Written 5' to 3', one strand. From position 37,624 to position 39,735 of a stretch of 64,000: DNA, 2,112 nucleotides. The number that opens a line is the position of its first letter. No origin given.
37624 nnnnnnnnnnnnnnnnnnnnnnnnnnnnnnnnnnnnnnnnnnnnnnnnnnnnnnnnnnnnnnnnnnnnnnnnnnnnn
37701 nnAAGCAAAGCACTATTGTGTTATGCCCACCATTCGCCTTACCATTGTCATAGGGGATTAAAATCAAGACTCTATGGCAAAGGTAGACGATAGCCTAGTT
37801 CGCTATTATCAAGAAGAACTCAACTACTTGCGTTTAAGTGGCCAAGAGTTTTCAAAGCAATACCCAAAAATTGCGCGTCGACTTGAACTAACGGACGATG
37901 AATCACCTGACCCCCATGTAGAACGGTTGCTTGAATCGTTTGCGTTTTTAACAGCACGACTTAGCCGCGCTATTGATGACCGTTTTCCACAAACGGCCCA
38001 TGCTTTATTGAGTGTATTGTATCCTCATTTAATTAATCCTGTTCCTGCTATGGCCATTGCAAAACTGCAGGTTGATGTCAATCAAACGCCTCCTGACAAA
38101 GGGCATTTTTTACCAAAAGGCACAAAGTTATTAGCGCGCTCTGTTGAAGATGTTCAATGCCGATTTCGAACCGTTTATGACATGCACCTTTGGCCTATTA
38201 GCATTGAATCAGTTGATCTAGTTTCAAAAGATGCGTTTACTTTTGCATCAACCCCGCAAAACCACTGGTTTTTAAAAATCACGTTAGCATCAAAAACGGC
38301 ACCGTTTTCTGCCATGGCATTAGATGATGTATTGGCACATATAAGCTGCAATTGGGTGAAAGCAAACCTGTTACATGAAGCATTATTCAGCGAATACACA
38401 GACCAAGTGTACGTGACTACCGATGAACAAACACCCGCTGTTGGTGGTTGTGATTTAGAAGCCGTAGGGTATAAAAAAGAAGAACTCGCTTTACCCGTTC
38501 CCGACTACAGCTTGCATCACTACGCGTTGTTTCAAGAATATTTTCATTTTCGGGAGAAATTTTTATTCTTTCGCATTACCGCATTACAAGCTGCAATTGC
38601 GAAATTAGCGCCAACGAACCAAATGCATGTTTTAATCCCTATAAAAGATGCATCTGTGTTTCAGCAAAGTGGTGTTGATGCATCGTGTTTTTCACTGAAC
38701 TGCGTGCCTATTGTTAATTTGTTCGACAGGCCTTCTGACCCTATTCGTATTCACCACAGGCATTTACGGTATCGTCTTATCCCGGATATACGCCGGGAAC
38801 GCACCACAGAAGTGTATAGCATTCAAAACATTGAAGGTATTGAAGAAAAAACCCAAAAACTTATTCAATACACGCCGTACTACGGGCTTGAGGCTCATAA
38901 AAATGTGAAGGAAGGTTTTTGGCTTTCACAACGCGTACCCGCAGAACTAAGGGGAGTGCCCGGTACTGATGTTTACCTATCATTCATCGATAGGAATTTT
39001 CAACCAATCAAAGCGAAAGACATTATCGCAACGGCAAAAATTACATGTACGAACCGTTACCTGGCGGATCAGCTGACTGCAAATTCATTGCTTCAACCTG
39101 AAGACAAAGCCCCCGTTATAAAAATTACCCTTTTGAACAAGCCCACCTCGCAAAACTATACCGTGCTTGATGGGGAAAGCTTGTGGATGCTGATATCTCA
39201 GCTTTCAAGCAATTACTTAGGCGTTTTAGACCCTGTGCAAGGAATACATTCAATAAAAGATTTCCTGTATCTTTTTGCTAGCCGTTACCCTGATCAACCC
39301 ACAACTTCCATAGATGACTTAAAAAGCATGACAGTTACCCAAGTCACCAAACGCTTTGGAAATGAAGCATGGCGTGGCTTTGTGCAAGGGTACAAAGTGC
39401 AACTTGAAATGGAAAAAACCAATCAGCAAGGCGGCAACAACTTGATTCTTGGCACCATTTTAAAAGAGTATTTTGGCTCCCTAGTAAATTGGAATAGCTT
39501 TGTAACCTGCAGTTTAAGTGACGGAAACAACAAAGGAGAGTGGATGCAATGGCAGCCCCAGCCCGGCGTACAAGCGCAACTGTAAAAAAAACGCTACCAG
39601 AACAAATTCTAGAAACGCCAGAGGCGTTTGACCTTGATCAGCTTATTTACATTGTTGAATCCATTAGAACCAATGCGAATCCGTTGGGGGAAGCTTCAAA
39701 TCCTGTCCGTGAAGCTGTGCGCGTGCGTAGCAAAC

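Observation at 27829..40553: Fragmented type VI secretion system: vgrG and tssF-tssG are split by housekeeping genes and tssE is missing from its usual place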

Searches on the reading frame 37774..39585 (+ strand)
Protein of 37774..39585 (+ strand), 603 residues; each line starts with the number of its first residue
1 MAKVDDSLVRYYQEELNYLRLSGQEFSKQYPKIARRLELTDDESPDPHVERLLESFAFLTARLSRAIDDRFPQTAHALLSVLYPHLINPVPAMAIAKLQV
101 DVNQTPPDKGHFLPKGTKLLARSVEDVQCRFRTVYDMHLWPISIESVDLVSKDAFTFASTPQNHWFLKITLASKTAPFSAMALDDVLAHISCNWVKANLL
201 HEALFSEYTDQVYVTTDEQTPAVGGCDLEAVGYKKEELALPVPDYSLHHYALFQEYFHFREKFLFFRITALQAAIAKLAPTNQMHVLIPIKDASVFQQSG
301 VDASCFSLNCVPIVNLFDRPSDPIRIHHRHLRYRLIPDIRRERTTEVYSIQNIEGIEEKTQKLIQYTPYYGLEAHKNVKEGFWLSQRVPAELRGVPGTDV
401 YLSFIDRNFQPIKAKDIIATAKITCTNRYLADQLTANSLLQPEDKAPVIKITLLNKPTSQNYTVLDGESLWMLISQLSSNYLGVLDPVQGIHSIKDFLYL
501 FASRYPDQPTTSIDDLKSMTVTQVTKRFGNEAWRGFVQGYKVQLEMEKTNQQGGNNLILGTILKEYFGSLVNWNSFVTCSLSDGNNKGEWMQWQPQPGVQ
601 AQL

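Call 3: search_protein_families(library=pfam, proteins=[window:37774-39585:+], max_evalue=0.01)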
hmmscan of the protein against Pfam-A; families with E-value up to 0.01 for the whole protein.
window:37774-39585:+ (603 aa): 1 family
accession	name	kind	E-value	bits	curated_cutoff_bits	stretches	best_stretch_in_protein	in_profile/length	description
PF05947.17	T6SS_TssF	-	2.1e-159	532.3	25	1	5-599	2-607/608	Type VI secretion system, TssF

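Call 9: find_encoding_contigs(protein=window:37774-39585:+, flank=10000, max_places=6)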
Protein window:37774-39585:+ (603 aa): no gene with exactly this product is on record in the collection.

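Call 10: find_homologous_proteins(query=window:37774-39585:+, max_evalue=1e-20)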
Query window:37774-39585:+ (603 aa): 3339 proteins with E <= 1e-20 among 8000 candidates; the best 120 are listed.
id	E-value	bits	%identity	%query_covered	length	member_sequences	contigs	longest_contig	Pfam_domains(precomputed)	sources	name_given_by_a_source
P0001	0.0e+0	1388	100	100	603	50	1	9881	PF05947.18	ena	-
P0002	0.0e+0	1226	86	100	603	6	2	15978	PF05947.18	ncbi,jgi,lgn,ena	jgi:type VI secretion system protein ImpG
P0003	0.0e+0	1223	85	100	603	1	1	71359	PF05947.18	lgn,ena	-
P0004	0.0e+0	1221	85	100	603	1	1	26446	PF05947.18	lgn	-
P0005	0.0e+0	1220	85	100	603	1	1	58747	PF05947.18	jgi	jgi:type VI secretion system protein ImpG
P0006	0.0e+0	1218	85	100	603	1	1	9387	PF05947.18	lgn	-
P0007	0.0e+0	1208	83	100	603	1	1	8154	PF05947.18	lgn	-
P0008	0.0e+0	1167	81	100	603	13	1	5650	PF05947.18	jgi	-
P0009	0.0e+0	1149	80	100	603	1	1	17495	PF05947.18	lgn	-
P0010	0.0e+0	1142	95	85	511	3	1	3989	PF05947.18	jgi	jgi:type VI secretion system protein ImpG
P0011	0.0e+0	1122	78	100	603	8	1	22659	PF05947.18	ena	-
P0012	0.0e+0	1084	76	100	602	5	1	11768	PF05947.18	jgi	-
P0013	0.0e+0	1082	74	100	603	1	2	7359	PF05947.18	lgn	-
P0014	0.0e+0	1079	76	100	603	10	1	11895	PF05947.18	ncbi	-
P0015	0.0e+0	1079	75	100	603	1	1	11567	PF05947.18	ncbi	-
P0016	0.0e+0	1071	75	100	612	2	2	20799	PF05947.18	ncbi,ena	-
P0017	0.0e+0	1057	75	100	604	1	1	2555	PF05947.18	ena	-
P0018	0.0e+0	1043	72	100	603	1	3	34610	PF05947.18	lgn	-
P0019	0.0e+0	1042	72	100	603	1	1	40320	PF05947.18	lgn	-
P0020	0.0e+0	1041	74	100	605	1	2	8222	PF05947.18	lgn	-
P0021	0.0e+0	1027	71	100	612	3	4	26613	PF05947.18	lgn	-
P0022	1.6e-289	980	100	71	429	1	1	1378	PF05947.18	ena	-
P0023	4.2e-249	846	60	100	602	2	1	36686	PF05947.18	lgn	-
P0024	1.0e-247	842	59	100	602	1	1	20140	PF05947.18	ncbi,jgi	jgi:type VI secretion system protein ImpG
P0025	5.6e-246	836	58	100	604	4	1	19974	PF05947.18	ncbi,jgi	jgi:type VI secretion system protein ImpG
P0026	7.8e-223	760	55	100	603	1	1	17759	PF05947.18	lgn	-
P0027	2.4e-168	580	44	99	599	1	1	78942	PF05947.18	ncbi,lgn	-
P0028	1.9e-163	564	45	98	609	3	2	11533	PF05947.18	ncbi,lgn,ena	-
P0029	7.2e-163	562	44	98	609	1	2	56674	PF05947.18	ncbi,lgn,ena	-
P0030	1.1e-157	545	44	98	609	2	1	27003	PF05947.18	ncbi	-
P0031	1.7e-154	534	43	100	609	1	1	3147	PF05947.18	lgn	-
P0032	3.9e-153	530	43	99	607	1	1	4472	PF05947.18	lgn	-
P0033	4.7e-153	529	42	99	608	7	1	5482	PF05947.18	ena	-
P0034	6.0e-153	529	43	99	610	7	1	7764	PF05947.18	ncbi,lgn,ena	-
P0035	1.3e-152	528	43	100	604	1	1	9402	PF05947.18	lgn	-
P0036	3.2e-152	527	42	99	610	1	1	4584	PF05947.18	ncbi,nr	ncbi:MAG: type VI secretion system baseplate subunit TssF [Alphaproteobacteria bacterium]|nr:type VI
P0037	3.5e-152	526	43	100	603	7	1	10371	PF05947.18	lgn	-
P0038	6.4e-152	526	43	100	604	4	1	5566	PF05947.18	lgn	-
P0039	2.0e-150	521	41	100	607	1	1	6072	PF05947.18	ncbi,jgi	jgi:type VI secretion system protein ImpG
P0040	2.5e-150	520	42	99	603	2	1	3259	PF05947.18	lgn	-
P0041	3.0e-150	520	41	100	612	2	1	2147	PF05947.18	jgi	jgi:type VI secretion system protein ImpG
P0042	3.0e-150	520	42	100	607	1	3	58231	PF05947.18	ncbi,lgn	-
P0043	3.0e-150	520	42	99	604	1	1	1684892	PF05947.18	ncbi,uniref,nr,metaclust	ncbi:type VI secretion system baseplate subunit TssF [Candidatus Paracaedibacter symbiosus]|uniref:t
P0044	3.4e-150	520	43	99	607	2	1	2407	PF05947.18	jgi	jgi:type VI secretion system protein ImpG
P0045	5.8e-150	519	41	100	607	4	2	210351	PF05947.18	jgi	jgi:type VI secretion system protein ImpG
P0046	1.5e-149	518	44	99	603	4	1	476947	PF05947.18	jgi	jgi:type VI secretion system protein ImpG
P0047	1.9e-149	517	42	99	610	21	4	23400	PF05947.18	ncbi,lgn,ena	-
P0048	3.1e-149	517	42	99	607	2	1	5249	PF05947.18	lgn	-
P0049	7.8e-149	515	42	99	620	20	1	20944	PF05947.18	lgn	-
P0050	1.2e-148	515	41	98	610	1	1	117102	PF05947.18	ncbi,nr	ncbi:MAG: type VI secretion system baseplate subunit TssF [Alphaproteobacteria bacterium]|nr:type VI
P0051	2.8e-148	514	41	99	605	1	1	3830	PF05947.18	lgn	-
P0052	4.7e-148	513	42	99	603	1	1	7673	PF05947.18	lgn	-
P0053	2.4e-147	510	42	99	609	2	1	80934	PF05947.18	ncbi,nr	ncbi:MAG: type VI secretion system baseplate subunit TssF [Alphaproteobacteria bacterium]|nr:type VI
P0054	3.0e-147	510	41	100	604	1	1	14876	PF05947.18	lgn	-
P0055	3.8e-147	510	41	99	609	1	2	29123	PF05947.18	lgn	-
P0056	4.5e-147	510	40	100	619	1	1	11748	PF05947.18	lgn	-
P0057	5.2e-147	509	42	99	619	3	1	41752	PF05947.18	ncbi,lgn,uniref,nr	ncbi:type VI secretion system baseplate subunit TssF [Candidatus Finniella inopinata]|uniref:type VI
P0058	1.1e-146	508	39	99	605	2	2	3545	PF05947.18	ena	-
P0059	1.4e-146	508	41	99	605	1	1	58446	PF05947.18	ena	-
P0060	1.5e-146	508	42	99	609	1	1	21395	PF05947.18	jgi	-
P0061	3.0e-146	507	42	99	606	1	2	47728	PF05947.18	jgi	jgi:type VI secretion system protein ImpG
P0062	3.2e-146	507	42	99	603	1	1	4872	PF05947.18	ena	-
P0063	3.2e-146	507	41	99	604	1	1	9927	PF05947.18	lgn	-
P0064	3.4e-146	507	39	100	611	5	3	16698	PF05947.18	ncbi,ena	-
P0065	6.5e-146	506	42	99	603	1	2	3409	PF05947.18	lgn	-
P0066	7.3e-146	506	41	99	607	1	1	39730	PF05947.18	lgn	-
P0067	1.0e-145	505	42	100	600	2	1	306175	PF05947.18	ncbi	ncbi:MAG: hypothetical protein HEEMFOPI_00022 [Holosporales bacterium]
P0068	1.0e-145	505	42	99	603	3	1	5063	PF05947.18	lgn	-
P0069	1.5e-145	505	40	100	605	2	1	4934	PF05947.18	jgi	-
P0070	3.8e-145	503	39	100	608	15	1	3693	PF05947.18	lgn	-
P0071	5.1e-145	503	42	100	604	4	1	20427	PF05947.18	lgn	-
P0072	7.6e-145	502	41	99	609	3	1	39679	PF05947.18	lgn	-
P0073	7.6e-145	502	41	99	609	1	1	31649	PF05947.18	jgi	jgi:type VI secretion system protein ImpG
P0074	2.3e-144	501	41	99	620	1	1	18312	PF05947.18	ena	-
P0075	2.3e-144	501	42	99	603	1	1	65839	PF05947.18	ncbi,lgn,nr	ncbi:MAG: type VI secretion system baseplate subunit TssF [Candidatus Paracaedibacteraceae bacterium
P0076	2.8e-144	500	39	99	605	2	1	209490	PF05947.18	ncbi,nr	ncbi:MAG: type VI secretion system baseplate subunit TssF [Candidatus Paracaedibacteraceae bacterium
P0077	2.9e-144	500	41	99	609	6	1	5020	PF05947.18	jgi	jgi:type VI secretion system protein ImpG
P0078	4.5e-144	500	41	99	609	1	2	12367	PF05947.18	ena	-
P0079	4.5e-144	500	41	100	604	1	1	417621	PF05947.18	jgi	jgi:type VI secretion system protein ImpG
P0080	4.8e-144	500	41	99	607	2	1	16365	PF05947.18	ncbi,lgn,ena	-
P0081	5.3e-144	499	40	99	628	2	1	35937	PF05947.18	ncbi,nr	ncbi:MAG: type VI secretion system baseplate subunit TssF [Alphaproteobacteria bacterium]|nr:type VI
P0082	6.2e-144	499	42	100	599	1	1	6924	PF05947.18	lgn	-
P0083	3.1e-143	497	41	99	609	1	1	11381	PF05947.18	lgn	-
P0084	6.1e-143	496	40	99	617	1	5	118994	PF05947.18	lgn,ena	-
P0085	1.1e-142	495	40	99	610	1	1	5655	PF05947.18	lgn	-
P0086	1.2e-142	495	40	99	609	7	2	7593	PF05947.18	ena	-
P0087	1.3e-142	495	42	99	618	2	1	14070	PF05947.18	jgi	jgi:type VI secretion system protein ImpG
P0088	1.3e-142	495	40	99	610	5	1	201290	PF05947.18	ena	-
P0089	1.7e-142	494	40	99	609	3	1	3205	PF05947.18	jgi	jgi:type VI secretion system protein ImpG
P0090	2.1e-142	494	41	99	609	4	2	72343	PF05947.18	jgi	-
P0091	2.4e-142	494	41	99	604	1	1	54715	PF05947.18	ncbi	-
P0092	2.7e-142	494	41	99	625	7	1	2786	PF05947.18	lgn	-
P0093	9.6e-142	492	40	99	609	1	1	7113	PF05947.18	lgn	-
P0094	1.1e-141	492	41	99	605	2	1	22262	PF05947.18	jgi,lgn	-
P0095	1.2e-141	492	40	98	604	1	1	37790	PF05947.18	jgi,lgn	-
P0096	1.4e-141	491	40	100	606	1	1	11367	PF05947.18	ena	-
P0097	1.5e-141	491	42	99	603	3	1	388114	PF05947.18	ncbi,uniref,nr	ncbi:type VI secretion system baseplate subunit TssF [Candidatus Odyssella thessalonicensis]|uniref:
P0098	2.0e-141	491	41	99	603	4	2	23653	PF05947.18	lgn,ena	-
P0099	2.0e-141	491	40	99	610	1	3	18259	PF05947.18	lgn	-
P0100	2.4e-141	491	41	99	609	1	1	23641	PF05947.18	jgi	jgi:type VI secretion system protein ImpG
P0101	4.5e-141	490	41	100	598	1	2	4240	PF05947.18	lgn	-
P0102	6.9e-141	489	40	99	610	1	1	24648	PF05947.18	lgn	-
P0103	8.1e-141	489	40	99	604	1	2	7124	PF05947.18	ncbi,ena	-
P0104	1.6e-140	488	40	99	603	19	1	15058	PF05947.18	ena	-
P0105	2.6e-140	487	40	99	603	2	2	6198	PF05947.18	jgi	-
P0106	1.4e-139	485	40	100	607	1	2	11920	PF05947.18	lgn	-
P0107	2.7e-139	484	40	99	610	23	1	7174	PF05947.18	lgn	-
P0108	5.5e-139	483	40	99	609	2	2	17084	PF05947.18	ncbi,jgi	jgi:type VI secretion system protein ImpG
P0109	9.9e-139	482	39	99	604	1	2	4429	PF05947.18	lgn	-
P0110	1.2e-138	482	38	99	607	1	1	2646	PF05947.18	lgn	-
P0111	4.4e-138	480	39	99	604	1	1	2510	PF05947.18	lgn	-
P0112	5.1e-137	476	39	100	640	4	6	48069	PF05947.18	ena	-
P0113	1.1e-136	475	39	99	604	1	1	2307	PF05947.18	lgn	-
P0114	1.8e-136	475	39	99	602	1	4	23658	PF05947.18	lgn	-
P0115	2.5e-136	474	38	99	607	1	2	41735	PF05947.18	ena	-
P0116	3.7e-136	473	39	99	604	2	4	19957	PF05947.18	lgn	-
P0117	3.7e-136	473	40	99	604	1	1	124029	PF05947.18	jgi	-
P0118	1.8e-135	471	39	98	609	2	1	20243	PF05947.18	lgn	-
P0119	3.1e-135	470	40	98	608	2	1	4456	PF05947.18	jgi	jgi:type VI secretion system protein ImpG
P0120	2.7e-134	467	44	82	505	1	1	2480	PF05947.18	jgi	jgi:type VI secretion system protein ImpG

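Call 12: find_encoding_contigs(protein=P0003, flank=10000, max_places=3)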
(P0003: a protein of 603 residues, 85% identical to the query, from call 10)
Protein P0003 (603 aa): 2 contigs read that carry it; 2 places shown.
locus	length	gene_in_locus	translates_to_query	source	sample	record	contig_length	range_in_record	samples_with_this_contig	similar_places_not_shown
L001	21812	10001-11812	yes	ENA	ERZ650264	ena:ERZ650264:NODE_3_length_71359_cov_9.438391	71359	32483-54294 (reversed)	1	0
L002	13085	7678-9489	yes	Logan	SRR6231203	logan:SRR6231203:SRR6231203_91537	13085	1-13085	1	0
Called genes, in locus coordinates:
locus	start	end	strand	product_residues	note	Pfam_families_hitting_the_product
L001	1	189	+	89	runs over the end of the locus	PF01909:NTP_transf_2, PF18765:Polbeta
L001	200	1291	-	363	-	PF01734:Patatin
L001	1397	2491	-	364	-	PF01734:Patatin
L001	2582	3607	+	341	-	PF00814:TsaD, PF22521:HypF_C_2 (weak)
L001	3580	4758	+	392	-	PF06609:TRI12 (weak), PF07690:MFS_1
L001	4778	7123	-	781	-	-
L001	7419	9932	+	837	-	-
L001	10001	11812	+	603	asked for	PF05947:T6SS_TssF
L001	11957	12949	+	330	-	PF06996:T6SS_TssG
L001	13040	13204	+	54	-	-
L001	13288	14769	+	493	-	-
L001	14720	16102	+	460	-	-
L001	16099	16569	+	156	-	-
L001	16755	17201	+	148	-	-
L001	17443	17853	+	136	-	PF21157:DksA_N, PF01258:zf-dskA_traR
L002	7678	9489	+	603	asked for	PF05947:T6SS_TssF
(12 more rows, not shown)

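Call 19: find_encoding_contigs(protein=P0043, flank=10000, max_places=1)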
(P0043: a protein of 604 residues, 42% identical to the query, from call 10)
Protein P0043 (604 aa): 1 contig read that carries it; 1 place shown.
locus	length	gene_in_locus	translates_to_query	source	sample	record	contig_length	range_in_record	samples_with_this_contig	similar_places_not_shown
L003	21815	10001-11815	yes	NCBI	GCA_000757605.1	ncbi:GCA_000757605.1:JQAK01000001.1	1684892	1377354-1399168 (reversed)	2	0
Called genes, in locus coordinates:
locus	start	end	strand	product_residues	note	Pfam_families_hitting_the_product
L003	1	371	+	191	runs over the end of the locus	PF02602:HEM4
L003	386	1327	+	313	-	-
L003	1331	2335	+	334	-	PF07219:HemY_N, PF13428:TPR_14 (faint), PF14559:TPR_19 (faint)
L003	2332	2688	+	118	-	-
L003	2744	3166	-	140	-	PF03100:CcmE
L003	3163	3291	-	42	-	-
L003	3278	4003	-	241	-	PF01578:Cytochrom_C_asm, PF27518:CcmC (weak)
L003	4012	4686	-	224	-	-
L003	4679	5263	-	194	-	PF00005:ABC_tran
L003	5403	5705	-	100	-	-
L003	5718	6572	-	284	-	-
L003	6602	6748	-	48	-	PF07896:DUF1674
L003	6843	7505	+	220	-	PF00834:Ribul_P_3_epim, PF01729:QRPTase_C (faint)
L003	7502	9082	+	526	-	PF16889:Hepar_II_III_N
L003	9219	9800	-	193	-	PF00881:Nitroreductase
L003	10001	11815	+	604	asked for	PF05947:T6SS_TssF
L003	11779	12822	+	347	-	PF06996:T6SS_TssG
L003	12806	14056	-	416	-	PF00083:Sugar_tr, PF07690:MFS_1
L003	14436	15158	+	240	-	-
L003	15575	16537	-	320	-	PF01734:Patatin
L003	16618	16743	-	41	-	PF00444:Ribosomal_L36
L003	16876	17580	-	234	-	PF01863:YgjP-like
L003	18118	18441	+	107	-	PF02694:UPF0060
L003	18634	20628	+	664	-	-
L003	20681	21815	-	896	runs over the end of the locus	PF00330:Aconitase, PF00694:Aconitase_C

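Call 20: find_encoding_contigs(protein=P0097, flank=10000, max_places=1)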
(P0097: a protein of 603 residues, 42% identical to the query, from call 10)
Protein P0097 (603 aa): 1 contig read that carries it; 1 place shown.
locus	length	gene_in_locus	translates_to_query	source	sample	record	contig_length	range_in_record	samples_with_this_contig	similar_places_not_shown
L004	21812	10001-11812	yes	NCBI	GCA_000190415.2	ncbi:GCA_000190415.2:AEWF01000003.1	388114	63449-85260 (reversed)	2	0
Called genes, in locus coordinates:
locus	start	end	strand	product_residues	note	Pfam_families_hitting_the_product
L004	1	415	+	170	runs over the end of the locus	-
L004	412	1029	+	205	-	PF01330:RuvA_N, PF14520:HHH_5, PF07499:RuvA_C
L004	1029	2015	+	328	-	PF06068:TIP49 (faint), PF05496:RuvB_N, PF13191:AAA_16 (faint), PF00004:AAA, PF07728:AAA_5, PF17864:AAA_lid_4, PF05491:WHD_RuvB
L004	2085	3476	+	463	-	-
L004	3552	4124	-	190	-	-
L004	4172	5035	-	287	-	PF03023:MurJ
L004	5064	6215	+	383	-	PF04932:Wzy_C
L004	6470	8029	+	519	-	PF03219:TLC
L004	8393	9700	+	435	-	PF00083:Sugar_tr, PF07690:MFS_1, PF00083:Sugar_tr, PF07690:MFS_1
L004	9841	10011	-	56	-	-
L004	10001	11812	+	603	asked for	PF05947:T6SS_TssF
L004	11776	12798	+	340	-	PF06996:T6SS_TssG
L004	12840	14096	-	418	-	PF00083:Sugar_tr, PF07690:MFS_1 (weak)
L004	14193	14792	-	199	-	PF06055:ExoD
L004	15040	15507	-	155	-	-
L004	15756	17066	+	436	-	PF07690:MFS_1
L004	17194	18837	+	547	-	PF05496:RuvB_N (faint), PF13177:DNA_pol3_delta2, PF00004:AAA, PF07728:AAA_5 (faint), PF13401:AAA_22 (weak), PF22608:DNAX_ATPase_lid, PF12169:DNA_pol3_gamma3, PF12362:DUF3646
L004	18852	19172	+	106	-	PF02575:YbaB_DNA_bd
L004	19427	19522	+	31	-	-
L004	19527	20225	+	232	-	PF00005:ABC_tran, PF13304:AAA_21 (faint)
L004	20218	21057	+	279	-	PF00950:ABC-3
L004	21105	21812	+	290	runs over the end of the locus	PF01379:Porphobil_deam, PF03900:Porphobil_deamC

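Call 21: find_encoding_contigs(protein=P0027, flank=10000, max_places=1)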
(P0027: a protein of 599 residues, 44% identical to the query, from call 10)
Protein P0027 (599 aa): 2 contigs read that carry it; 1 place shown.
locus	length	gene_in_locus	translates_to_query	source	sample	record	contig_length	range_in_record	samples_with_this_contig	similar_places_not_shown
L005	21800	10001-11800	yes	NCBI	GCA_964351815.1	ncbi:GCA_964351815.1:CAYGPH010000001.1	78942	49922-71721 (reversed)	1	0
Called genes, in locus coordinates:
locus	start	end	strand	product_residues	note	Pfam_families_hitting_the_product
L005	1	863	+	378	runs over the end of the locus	PF01546:Peptidase_M20, PF07687:M20_dimer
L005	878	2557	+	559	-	PF01578:Cytochrom_C_asm, PF16327:CcmF_C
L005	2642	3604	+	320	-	-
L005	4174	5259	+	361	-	-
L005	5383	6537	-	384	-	PF04055:Radical_SAM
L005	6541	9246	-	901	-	PF02739:5_3_exonuc_N, PF01367:5_3_exonuc, PF01612:DNA_pol_A_exo1, PF00476:DNA_pol_A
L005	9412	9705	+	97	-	-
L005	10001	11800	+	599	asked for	PF05947:T6SS_TssF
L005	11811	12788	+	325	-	PF06996:T6SS_TssG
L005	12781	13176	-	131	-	PF02033:RBFA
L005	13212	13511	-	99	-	PF02325:CCB3_YggT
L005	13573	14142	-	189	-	PF09335:VTT_dom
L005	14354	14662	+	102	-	PF00075:RNase_H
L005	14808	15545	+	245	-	-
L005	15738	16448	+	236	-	PF01027:Bax1-I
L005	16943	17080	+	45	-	-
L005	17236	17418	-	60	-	-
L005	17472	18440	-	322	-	PF03462:PCRF, PF00472:RF-1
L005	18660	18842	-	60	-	-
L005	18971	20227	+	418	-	PF03952:Enolase_N, PF00113:Enolase_C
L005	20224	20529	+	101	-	PF04977:DivIC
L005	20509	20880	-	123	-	PF13560:HTH_31, PF01381:HTH_3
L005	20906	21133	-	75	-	PF09360:zf-CDGSH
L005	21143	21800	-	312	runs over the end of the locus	-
